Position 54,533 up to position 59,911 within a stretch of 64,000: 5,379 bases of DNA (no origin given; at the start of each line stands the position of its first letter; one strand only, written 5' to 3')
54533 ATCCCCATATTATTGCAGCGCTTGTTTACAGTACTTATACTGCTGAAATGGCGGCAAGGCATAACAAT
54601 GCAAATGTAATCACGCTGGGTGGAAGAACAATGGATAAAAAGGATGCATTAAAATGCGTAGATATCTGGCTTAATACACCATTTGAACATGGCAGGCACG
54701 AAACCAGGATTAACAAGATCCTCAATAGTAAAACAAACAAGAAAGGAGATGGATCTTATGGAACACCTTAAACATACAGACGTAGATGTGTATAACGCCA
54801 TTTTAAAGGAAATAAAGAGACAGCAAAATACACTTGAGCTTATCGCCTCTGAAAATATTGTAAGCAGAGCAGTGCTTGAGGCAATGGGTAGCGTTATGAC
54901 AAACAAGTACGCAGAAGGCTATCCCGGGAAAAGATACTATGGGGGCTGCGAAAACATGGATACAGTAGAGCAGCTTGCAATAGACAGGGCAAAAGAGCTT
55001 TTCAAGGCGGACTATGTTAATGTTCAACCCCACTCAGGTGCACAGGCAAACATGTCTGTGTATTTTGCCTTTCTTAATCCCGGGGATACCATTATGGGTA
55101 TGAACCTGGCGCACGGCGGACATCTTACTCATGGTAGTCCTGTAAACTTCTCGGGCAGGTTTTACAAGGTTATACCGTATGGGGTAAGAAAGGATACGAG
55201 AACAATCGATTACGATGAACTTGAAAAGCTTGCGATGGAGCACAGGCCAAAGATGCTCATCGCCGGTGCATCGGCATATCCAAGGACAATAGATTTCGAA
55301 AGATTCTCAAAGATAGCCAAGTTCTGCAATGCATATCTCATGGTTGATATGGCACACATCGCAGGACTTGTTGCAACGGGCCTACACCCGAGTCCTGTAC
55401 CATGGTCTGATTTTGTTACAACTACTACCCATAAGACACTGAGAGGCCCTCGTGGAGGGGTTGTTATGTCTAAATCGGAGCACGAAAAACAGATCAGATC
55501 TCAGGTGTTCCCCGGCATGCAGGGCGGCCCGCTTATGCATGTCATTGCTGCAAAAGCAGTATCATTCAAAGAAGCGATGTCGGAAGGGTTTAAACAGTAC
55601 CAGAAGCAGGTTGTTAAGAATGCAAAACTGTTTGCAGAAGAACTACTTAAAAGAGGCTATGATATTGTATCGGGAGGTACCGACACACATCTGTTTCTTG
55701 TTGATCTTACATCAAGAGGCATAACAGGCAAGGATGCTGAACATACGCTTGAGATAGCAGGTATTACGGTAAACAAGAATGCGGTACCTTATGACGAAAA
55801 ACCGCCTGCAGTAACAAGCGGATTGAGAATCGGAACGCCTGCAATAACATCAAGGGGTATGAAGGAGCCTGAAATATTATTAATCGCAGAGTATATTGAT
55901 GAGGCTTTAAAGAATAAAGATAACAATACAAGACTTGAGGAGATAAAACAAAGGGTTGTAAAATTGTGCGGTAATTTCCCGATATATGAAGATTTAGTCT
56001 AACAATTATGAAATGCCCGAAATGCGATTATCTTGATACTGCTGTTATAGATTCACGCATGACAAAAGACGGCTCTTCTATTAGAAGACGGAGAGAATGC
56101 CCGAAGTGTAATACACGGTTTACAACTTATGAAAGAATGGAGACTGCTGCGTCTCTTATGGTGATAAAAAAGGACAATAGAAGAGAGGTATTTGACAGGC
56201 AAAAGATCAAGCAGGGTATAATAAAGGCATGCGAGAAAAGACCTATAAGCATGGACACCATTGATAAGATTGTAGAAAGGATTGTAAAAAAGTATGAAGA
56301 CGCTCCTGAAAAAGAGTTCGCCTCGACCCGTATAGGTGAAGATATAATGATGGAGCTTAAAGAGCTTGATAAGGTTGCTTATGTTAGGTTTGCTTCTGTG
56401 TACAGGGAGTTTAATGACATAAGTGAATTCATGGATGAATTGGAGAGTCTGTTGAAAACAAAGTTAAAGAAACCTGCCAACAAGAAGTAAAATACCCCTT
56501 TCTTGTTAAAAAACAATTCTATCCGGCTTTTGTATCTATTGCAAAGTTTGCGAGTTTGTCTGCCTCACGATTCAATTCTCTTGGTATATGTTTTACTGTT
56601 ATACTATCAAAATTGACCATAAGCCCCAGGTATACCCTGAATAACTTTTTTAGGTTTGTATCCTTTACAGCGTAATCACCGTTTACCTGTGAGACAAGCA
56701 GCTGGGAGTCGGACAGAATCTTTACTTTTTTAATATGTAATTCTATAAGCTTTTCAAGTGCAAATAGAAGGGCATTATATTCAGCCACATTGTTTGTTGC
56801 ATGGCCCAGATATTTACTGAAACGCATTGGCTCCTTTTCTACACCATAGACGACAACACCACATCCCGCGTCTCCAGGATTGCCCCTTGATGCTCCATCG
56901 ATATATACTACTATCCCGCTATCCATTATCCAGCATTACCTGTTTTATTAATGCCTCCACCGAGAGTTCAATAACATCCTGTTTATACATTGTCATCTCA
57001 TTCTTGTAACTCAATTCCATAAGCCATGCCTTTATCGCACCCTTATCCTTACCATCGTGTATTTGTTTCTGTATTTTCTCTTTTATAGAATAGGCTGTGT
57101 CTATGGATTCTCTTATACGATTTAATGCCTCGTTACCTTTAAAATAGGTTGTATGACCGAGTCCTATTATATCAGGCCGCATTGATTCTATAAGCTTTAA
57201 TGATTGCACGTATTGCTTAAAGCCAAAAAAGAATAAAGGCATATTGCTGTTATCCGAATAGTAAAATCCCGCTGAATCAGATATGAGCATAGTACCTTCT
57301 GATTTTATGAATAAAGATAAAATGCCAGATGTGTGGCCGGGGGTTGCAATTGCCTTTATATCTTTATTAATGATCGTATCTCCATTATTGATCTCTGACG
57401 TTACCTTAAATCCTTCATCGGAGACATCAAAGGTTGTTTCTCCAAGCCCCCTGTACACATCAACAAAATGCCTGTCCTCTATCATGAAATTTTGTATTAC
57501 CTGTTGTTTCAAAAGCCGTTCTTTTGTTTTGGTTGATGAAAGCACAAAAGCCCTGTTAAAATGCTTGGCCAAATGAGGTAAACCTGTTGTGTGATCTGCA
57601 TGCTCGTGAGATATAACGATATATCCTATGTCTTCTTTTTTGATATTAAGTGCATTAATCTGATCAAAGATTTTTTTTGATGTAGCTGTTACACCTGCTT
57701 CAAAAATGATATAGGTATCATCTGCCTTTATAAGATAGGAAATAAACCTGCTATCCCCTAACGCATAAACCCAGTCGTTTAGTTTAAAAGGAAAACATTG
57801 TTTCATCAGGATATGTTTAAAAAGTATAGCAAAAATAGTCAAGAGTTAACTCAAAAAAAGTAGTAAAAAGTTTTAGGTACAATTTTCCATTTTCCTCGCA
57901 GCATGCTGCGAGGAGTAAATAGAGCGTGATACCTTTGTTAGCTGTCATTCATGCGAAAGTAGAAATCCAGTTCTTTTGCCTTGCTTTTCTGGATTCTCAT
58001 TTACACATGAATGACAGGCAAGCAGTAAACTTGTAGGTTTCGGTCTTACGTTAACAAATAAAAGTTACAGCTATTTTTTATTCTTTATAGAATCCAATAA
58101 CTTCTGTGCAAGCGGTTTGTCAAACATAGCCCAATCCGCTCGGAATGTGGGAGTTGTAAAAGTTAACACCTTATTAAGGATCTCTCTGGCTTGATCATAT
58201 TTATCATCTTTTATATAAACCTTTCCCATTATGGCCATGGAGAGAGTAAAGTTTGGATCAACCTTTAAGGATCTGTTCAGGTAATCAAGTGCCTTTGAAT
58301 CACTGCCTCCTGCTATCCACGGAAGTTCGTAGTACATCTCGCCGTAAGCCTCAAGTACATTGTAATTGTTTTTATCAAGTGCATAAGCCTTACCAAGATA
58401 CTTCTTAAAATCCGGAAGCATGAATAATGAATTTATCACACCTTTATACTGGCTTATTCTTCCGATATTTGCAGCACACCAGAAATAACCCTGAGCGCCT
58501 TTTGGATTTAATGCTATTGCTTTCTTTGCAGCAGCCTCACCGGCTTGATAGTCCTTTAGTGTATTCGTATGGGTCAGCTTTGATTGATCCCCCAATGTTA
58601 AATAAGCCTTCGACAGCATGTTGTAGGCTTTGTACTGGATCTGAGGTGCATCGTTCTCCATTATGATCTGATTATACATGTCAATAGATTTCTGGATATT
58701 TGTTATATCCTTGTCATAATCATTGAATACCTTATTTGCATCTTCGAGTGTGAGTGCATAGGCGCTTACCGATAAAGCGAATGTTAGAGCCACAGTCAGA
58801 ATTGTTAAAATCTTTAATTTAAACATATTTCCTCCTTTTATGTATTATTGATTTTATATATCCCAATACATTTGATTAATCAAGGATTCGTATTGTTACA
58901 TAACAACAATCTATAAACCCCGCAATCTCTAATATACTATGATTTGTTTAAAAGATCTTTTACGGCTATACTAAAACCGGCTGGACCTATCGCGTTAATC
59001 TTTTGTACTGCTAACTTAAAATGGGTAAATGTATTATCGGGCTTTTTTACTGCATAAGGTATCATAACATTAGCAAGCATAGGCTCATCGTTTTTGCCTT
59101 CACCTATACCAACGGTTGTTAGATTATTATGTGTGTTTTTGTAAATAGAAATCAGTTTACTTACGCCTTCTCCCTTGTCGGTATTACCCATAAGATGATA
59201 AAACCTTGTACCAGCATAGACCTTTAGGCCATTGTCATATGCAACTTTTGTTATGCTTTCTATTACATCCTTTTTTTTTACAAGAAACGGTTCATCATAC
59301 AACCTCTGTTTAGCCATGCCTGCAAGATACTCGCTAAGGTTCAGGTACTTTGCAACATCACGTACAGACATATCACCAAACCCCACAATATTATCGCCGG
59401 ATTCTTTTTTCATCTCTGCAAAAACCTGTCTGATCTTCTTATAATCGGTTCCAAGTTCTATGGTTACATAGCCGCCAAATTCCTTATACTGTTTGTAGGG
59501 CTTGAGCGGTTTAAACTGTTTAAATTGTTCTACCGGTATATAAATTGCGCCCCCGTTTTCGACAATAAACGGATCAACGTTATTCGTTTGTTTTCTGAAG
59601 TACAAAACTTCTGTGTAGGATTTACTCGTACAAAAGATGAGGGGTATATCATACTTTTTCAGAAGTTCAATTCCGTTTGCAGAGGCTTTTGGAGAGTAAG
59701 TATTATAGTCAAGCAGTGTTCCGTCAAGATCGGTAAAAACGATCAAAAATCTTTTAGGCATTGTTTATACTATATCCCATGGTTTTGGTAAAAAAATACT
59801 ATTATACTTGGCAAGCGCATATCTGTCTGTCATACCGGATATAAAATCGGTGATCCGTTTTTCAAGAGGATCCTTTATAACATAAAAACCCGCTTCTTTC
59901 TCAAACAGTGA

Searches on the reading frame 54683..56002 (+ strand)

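Call 29: search_protein_families(library=ncbifam, proteins=[window:54683-56002:+], max_evalue=0.00001)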
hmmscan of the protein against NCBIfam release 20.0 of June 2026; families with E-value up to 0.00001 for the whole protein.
window:54683-56002:+ (439 aa): 5 families
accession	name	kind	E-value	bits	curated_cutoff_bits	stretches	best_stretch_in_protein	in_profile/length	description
NF000586.1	PRK00011.1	subfamily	1.1e-194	646.8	335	1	35-435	3-404/404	serine hydroxymethyltransferase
NF010094.0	PRK13580.1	equivalog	6.4e-143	477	735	2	136-419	170-455/496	glycine hydroxymethyltransferase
TIGR04506.1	F_threo_transal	equivalog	1.9e-34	119.4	650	1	39-430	9-399/609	fluorothreonine transaldolase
NF005394.0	PRK06939.1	equivalog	9.6e-08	31.2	460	1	200-333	188-325/397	glycine C-acetyltransferase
TIGR00858.1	bioF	equivalog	7.8e-06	24.9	426.45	0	117-330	88-299/365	8-amino-7-oxononanoate synthase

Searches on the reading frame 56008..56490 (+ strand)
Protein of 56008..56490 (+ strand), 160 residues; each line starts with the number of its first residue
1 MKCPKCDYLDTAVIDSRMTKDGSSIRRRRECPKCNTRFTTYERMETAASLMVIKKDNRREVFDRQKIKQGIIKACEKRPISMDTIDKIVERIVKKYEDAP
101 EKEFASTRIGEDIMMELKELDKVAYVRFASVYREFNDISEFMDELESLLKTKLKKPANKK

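Call 29: search_protein_families(library=ncbifam, proteins=[window:56008-56490:+], max_evalue=0.00001)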
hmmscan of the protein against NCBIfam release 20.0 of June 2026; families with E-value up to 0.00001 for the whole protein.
window:56008-56490:+ (160 aa): 1 family
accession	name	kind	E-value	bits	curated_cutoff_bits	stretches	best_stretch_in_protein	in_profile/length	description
TIGR00244.1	TIGR00244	equivalog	2.7e-57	192.9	124.65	1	1-148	1-147/147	transcriptional regulator NrdR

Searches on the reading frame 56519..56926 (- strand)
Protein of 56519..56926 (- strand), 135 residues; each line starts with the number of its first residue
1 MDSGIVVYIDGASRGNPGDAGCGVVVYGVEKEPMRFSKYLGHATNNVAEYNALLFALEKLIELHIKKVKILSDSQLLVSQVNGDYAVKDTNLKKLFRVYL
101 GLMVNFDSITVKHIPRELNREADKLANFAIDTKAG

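Call 83: search_protein_families(library=pfam, proteins=[window:56519-56926:-], max_evalue=0.00001)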
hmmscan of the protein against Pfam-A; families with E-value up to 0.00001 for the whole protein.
window:56519-56926:- (135 aa): 2 families
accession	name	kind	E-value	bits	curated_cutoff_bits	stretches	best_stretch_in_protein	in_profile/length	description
PF13456.12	RVT_3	-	3.3e-21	75.9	21.6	1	10-129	3-123/123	Reverse transcriptase-like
PF00075.30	RNase_H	-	3.6e-13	50.3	25.8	1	4-87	3-87/141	RNase H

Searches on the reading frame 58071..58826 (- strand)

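Call 83: search_protein_families(library=pfam, proteins=[window:58071-58826:-], max_evalue=0.00001)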
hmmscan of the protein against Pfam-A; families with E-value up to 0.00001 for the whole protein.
window:58071-58826:- (251 aa): 4 families
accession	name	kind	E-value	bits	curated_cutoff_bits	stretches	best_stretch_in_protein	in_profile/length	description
PF13181.12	TPR_8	-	8.1e-08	32.3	25.7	0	200-222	7-29/34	Tetratricopeptide repeat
PF13431.12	TPR_17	-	1.5e-07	31.5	24.4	0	183-215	2-34/34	Tetratricopeptide repeat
PF07719.23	TPR_2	-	2.4e-07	30.8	27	0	200-221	7-28/34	Tetratricopeptide repeat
PF14559.12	TPR_19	-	3.9e-07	30.7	25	0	178-221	9-52/68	Tetratricopeptide repeat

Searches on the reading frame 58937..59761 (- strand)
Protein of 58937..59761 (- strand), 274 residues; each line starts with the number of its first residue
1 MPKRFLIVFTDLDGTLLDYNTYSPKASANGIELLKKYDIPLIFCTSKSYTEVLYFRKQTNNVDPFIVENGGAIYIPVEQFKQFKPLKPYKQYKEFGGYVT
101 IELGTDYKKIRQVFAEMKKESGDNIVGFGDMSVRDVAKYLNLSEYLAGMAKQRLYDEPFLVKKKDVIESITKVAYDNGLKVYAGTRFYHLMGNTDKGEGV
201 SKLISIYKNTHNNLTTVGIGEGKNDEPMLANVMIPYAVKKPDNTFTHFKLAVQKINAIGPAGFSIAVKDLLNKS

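Call 83: search_protein_families(library=pfam, proteins=[window:58937-59761:-], max_evalue=0.00001)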
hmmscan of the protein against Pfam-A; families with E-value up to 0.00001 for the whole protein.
window:58937-59761:- (274 aa): 1 family
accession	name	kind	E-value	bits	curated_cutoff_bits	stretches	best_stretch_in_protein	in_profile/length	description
PF08282.18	Hydrolase_3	-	3.3e-17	63.5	20.9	1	8-76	1-67/255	haloacid dehalogenase-like hydrolase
